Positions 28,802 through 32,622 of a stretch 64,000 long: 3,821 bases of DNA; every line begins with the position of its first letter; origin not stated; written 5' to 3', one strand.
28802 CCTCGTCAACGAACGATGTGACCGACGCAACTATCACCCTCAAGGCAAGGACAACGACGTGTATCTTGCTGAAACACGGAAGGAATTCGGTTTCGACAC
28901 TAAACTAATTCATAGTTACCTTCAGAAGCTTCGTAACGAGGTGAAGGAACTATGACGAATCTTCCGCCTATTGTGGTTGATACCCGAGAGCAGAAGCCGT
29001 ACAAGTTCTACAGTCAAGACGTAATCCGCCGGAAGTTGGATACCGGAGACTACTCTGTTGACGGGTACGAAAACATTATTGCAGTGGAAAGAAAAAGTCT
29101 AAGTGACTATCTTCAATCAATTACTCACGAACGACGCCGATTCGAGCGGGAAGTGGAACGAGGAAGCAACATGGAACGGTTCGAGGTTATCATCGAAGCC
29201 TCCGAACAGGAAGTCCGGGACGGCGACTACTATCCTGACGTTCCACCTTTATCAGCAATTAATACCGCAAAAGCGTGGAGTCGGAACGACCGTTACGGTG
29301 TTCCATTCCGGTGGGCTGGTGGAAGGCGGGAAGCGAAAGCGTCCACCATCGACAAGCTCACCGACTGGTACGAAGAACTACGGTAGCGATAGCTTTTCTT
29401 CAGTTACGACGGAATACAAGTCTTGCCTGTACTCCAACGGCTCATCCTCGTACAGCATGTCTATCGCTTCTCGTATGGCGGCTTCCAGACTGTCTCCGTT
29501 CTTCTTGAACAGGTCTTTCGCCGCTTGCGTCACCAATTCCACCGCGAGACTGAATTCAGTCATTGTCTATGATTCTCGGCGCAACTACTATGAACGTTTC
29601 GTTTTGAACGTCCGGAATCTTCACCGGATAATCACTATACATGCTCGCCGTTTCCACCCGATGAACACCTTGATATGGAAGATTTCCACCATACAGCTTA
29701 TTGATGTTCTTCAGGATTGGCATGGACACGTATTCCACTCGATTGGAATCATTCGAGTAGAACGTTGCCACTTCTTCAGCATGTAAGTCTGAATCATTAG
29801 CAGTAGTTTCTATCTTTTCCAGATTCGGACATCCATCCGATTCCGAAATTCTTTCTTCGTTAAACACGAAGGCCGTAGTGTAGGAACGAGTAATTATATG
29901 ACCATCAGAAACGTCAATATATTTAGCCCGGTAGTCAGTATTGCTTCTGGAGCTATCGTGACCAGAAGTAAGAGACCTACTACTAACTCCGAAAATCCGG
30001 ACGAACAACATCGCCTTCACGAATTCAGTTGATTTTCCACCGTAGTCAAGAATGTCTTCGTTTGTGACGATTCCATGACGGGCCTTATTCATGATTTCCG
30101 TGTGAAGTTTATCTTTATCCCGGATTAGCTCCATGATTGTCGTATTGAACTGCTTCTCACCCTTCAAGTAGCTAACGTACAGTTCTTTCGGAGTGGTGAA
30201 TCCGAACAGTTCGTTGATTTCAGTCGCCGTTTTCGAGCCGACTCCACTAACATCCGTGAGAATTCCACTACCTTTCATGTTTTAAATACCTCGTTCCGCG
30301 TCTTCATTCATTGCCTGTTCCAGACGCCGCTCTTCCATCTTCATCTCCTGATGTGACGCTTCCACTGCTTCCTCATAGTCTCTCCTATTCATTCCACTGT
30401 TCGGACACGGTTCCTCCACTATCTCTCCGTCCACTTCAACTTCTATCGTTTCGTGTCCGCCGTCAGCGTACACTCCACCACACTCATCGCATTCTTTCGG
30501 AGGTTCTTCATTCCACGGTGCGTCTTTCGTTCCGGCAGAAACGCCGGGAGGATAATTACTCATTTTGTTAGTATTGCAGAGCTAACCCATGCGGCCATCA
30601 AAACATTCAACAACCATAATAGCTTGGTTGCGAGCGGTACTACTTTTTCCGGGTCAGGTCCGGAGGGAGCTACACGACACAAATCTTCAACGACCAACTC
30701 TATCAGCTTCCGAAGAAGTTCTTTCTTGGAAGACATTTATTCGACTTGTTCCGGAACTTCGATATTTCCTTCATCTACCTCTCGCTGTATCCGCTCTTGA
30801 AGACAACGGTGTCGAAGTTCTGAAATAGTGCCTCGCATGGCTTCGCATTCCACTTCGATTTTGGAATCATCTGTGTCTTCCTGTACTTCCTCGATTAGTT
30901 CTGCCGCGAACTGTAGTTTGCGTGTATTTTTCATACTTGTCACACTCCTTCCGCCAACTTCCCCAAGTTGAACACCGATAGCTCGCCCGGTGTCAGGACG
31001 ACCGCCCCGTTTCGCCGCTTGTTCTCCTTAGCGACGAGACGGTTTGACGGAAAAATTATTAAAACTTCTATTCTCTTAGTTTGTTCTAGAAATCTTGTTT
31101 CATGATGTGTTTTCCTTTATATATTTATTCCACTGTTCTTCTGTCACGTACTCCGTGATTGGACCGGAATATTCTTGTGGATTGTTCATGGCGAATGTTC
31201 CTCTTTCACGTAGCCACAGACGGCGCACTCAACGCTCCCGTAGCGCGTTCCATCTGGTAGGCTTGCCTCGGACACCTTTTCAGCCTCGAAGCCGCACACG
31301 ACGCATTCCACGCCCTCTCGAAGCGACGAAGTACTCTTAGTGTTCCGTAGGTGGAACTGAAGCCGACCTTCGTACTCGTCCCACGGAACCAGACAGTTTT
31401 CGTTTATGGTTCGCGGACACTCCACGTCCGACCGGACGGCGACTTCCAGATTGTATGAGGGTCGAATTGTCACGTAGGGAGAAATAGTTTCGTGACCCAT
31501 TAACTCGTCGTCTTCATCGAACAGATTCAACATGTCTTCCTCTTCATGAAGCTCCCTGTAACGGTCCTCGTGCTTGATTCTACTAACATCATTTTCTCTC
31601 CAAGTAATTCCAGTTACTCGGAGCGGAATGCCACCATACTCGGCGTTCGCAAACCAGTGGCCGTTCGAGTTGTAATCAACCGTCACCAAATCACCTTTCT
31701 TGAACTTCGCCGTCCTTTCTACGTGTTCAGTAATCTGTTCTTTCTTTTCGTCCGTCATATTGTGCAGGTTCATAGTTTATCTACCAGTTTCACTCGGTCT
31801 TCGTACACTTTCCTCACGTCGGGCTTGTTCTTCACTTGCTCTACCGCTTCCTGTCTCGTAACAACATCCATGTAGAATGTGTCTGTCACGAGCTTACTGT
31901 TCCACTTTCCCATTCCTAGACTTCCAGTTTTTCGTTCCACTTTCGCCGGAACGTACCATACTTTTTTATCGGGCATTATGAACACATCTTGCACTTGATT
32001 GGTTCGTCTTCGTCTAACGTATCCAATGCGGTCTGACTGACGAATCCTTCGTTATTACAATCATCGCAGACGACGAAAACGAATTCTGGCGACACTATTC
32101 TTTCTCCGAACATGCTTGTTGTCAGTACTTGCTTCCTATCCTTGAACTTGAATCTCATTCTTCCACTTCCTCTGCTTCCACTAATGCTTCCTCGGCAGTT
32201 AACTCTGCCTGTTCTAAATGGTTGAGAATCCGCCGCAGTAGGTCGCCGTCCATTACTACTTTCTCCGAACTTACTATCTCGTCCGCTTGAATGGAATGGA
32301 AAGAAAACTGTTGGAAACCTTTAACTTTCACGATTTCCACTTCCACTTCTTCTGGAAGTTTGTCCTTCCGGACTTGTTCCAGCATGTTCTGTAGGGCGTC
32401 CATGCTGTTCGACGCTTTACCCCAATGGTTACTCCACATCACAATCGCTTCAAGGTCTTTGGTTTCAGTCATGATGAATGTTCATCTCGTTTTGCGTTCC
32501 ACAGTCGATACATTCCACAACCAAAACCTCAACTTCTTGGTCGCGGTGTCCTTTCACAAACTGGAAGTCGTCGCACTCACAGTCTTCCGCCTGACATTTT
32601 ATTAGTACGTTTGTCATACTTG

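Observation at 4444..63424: Massively over-represented 9-12-mer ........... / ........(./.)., partly promoter-proximal and partly intragenic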

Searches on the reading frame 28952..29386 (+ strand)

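Call 43: search_protein_families(library=pfam, max_evalue=0.01, proteins=[window:28952-29386:+])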
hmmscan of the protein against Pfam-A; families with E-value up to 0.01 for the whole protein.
window:28952-29386:+ (144 aa): 1 family
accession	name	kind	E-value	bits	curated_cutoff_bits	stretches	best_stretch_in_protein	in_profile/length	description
PF02732.21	ERCC4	-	2.6e-09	37.5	24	1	9-109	1-115/140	ERCC4 domain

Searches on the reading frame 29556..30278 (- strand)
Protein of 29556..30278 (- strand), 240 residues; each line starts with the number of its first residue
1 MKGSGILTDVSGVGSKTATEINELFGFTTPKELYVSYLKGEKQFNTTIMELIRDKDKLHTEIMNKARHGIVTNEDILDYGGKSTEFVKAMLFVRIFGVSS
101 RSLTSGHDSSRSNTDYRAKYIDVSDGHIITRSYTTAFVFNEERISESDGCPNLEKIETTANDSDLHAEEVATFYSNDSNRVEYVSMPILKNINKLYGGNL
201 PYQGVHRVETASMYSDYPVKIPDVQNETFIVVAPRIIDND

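Call 43: search_protein_families(library=pfam, max_evalue=0.01, proteins=[window:29556-30278:-])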
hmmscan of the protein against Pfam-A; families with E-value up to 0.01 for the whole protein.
window:29556-30278:- (240 aa): 1 family
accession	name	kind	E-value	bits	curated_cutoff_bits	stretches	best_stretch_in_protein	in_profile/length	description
PF14520.12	HHH_5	-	0.0097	16.8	27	0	7-34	4-30/57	Helix-hairpin-helix domain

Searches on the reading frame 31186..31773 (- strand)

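Call 44: search_protein_families(library=pfam, max_evalue=0.01, proteins=[window:31186-31773:-])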
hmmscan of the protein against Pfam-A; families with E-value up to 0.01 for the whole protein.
window:31186-31773:- (195 aa): 1 family
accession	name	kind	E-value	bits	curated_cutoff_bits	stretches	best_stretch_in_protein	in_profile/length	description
PF02150.21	Zn_ribbon_RPB9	-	0.0023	18.2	25.2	0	178-192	21-33/36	RNA polymerases M/15 Kd subunit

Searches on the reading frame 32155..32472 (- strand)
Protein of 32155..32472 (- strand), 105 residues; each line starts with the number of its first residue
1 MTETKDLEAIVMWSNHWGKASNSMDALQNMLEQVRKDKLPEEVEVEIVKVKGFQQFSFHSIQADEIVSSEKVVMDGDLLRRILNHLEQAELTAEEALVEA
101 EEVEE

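Call 44: search_protein_families(library=pfam, max_evalue=0.01, proteins=[window:32155-32472:-])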
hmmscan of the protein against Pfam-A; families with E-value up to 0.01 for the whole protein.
window:32155-32472:- (105 aa): 1 family
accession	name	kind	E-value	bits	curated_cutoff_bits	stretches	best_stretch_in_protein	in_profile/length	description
PF18688.6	DUF5638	-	0.0013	19.6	39.8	1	22-100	11-84/104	Family of unknown function (DUF5638)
